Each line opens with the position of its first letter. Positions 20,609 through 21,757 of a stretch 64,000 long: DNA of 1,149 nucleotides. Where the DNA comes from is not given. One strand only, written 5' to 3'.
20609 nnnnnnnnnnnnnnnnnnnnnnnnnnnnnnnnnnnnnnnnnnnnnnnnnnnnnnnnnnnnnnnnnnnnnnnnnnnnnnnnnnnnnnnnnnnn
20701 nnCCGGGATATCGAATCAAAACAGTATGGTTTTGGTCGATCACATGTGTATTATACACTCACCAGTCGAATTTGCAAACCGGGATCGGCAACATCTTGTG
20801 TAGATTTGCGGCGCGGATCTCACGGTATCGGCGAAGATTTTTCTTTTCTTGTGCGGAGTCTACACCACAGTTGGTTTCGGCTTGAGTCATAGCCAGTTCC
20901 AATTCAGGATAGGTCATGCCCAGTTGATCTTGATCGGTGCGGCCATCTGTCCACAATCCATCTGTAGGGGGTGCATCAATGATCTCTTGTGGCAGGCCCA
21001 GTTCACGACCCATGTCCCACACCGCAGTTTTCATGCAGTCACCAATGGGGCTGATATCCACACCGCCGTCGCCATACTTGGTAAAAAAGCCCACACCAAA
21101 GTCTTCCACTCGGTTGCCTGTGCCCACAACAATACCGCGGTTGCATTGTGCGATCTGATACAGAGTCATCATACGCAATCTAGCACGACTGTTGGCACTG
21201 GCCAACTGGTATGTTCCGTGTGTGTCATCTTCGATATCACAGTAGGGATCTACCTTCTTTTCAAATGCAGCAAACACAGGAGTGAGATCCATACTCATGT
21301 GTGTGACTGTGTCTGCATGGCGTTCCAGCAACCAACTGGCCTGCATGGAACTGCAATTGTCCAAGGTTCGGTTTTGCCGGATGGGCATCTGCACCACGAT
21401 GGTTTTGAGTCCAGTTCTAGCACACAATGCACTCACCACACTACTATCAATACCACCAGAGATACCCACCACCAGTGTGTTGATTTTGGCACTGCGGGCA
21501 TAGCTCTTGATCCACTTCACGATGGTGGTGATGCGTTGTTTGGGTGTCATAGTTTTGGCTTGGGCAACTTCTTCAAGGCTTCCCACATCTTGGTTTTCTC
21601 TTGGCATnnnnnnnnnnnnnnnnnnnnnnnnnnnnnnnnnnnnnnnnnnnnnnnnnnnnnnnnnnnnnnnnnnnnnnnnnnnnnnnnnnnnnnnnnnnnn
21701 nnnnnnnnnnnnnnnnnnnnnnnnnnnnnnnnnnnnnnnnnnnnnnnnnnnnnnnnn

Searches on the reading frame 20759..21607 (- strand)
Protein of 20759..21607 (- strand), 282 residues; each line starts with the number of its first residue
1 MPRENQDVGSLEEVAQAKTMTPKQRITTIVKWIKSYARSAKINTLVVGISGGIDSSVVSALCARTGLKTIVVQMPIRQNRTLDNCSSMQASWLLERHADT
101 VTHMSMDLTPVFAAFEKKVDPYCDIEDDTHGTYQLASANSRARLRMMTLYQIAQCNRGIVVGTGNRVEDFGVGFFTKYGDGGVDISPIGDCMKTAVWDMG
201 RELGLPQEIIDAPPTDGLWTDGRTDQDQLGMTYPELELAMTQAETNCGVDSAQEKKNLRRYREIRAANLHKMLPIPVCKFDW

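Call 78: search_protein_families(library=pfam, proteins=[window:20759-21607:-], max_evalue=0.001)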
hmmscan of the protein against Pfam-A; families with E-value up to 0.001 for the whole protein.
window:20759-21607:- (282 aa): 2 families
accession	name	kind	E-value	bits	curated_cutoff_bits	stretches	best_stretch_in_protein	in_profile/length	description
PF02540.23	NAD_synthase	-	1.8e-48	165.3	21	1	26-262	2-224/242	NAD synthase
PF03054.22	tRNA_Me_trans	-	9.4e-05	22.6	20.6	1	44-91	2-53/202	tRNA methyl transferase HUP domain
